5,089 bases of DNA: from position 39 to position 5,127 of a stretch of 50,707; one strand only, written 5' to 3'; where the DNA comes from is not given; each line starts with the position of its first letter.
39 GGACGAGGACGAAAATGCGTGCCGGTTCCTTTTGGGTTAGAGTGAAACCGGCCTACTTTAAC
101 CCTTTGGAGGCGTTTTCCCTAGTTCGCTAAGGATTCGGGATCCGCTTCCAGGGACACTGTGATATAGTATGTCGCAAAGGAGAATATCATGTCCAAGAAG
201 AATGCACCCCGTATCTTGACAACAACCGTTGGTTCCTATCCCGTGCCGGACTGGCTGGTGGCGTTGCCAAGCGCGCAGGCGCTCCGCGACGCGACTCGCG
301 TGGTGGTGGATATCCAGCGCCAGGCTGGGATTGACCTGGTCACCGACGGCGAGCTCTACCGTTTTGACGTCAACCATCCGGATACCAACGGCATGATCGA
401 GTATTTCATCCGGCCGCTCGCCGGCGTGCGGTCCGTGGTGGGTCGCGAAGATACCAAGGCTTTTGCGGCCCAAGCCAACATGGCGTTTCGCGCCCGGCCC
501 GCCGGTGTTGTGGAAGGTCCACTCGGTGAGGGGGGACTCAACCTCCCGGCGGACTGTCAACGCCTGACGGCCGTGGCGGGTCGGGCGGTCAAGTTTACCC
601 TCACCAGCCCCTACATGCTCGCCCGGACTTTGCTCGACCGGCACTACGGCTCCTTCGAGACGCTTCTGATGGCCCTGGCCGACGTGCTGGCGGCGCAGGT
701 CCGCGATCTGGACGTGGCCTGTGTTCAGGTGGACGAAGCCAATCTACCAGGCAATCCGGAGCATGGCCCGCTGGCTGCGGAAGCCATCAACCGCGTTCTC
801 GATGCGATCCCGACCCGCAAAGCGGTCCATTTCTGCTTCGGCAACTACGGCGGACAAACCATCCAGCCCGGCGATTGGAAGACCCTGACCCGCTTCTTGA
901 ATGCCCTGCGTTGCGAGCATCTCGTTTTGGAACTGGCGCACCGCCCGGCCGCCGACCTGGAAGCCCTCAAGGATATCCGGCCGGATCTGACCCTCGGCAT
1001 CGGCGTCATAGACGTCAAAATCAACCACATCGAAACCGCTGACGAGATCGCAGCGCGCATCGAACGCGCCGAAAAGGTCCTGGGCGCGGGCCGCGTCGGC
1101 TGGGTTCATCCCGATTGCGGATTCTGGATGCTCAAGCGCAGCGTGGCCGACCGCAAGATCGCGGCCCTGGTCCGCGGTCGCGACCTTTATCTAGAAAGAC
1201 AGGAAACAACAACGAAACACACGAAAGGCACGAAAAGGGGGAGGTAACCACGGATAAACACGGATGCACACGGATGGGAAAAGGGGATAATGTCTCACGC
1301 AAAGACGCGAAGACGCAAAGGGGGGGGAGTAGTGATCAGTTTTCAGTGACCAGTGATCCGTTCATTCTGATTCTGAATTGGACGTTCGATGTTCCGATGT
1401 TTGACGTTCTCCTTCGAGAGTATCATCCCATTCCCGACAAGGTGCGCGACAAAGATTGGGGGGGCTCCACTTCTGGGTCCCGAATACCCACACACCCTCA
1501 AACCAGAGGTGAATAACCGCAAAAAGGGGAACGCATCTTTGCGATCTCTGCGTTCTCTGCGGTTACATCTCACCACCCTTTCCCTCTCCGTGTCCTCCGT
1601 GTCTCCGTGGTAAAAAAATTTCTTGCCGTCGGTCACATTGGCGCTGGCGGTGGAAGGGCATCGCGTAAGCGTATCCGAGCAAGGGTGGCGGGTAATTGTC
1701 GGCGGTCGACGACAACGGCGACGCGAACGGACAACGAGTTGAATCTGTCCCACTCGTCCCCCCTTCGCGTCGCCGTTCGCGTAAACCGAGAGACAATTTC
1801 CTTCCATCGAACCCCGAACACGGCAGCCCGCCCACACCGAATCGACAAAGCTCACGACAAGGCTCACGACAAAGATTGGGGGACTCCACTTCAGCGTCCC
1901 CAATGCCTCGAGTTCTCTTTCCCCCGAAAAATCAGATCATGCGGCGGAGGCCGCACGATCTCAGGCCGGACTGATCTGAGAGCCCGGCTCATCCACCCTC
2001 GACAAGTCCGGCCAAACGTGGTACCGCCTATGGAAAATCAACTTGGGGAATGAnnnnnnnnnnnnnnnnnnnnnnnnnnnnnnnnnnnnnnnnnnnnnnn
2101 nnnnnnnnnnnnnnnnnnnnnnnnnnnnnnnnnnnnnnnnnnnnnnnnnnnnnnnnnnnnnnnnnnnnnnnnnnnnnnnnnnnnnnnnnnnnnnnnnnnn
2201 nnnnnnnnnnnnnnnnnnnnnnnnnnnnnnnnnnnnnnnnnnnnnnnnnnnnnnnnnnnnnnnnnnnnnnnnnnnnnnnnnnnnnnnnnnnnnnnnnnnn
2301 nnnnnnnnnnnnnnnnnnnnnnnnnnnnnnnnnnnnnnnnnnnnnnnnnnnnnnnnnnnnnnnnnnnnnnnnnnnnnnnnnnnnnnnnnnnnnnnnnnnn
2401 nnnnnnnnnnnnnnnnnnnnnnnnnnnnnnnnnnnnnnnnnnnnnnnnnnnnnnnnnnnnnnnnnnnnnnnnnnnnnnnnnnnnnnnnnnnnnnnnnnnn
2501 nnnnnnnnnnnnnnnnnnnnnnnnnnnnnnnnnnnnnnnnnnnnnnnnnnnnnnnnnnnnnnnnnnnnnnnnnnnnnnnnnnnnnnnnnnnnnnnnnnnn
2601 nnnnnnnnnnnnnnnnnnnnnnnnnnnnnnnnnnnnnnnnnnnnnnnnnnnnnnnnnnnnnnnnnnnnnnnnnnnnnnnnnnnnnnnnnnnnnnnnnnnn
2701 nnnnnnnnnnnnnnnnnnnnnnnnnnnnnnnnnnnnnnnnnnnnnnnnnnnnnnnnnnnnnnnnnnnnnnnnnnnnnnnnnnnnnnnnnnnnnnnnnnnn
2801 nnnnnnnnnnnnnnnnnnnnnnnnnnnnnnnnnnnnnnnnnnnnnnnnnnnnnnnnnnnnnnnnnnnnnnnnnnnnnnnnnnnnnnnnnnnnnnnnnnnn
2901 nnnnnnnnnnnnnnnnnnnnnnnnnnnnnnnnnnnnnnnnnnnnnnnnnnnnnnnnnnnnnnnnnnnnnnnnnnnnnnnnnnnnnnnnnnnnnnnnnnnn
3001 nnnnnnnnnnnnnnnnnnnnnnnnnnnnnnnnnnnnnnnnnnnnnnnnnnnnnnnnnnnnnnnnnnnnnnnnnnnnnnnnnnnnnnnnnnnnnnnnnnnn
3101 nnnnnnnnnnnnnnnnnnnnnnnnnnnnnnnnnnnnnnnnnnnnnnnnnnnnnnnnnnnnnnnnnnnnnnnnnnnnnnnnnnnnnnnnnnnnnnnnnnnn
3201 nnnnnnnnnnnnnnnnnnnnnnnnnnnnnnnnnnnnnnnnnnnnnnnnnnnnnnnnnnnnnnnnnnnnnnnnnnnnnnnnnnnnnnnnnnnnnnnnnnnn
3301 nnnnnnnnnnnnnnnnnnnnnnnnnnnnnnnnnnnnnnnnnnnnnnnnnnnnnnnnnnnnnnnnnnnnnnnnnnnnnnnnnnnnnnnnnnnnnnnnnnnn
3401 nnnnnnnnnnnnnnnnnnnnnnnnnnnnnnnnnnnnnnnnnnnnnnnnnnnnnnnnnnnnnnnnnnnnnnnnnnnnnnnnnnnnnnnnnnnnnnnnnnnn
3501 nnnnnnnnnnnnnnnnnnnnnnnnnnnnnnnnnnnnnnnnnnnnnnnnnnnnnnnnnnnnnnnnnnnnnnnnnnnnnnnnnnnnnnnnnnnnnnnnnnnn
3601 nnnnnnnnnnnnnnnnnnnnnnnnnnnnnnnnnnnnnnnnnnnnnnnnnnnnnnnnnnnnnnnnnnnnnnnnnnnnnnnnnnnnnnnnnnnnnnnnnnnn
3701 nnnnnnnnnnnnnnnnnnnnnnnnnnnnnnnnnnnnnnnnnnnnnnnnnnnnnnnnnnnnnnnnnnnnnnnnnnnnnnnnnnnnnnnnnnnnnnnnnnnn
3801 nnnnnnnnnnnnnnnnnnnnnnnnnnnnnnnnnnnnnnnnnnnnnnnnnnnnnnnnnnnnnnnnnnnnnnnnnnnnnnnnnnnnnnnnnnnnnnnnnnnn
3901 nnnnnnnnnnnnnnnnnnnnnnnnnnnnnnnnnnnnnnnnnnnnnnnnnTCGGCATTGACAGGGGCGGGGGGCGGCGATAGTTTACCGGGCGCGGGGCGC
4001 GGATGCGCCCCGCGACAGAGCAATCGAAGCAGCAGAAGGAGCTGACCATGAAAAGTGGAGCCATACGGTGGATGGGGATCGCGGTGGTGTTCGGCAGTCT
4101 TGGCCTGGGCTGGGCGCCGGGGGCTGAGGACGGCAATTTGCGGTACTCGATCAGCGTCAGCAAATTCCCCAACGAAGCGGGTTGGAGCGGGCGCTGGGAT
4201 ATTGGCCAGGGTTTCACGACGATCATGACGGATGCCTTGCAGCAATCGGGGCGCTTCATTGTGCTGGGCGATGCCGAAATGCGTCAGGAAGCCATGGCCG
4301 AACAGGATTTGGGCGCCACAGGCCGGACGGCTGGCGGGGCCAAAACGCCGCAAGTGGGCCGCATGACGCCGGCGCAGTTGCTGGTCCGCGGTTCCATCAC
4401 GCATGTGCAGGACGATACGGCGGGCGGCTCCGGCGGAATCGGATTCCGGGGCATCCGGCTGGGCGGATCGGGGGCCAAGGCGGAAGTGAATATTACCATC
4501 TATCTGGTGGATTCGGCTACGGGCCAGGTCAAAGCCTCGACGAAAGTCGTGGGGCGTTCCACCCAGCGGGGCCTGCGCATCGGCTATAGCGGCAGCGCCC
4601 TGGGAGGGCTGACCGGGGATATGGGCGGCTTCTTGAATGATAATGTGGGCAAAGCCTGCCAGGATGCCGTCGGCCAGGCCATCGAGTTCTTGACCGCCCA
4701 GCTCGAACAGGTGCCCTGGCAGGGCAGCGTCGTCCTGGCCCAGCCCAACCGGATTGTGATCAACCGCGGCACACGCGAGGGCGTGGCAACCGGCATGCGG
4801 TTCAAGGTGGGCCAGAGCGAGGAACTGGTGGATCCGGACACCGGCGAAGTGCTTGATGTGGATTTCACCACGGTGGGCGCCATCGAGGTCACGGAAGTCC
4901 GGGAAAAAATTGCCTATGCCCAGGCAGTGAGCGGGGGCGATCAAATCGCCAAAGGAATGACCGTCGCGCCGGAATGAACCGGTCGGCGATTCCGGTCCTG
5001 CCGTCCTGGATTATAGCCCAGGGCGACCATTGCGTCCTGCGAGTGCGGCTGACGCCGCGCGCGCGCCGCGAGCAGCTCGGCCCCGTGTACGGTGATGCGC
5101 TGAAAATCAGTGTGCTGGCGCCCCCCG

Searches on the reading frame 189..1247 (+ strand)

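Call 20: search_protein_families(library=pfam, proteins=[window:189-1247:+], max_evalue=0.001)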
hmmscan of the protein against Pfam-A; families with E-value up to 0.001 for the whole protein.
window:189-1247:+ (352 aa): 1 family
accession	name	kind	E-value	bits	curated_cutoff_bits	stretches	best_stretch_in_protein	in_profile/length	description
PF01717.24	Meth_synt_2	-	7e-18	65.4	21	1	28-327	32-318/324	Cobalamin-independent synthase, Catalytic domain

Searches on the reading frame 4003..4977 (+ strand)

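Call 20: search_protein_families(library=pfam, proteins=[window:4003-4977:+], max_evalue=0.001)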
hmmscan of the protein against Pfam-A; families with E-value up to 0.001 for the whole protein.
window:4003-4977:+ (324 aa): 2 families
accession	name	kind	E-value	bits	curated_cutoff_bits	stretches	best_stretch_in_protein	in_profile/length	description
PF03783.19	CsgG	-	3.8e-28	98.7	20.8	1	47-241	9-208/210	Curli production assembly/transport component CsgG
PF16538.11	FlgT_C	-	0.00017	22.4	27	1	249-312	2-64/77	Flagellar assembly protein T, C-terminal domain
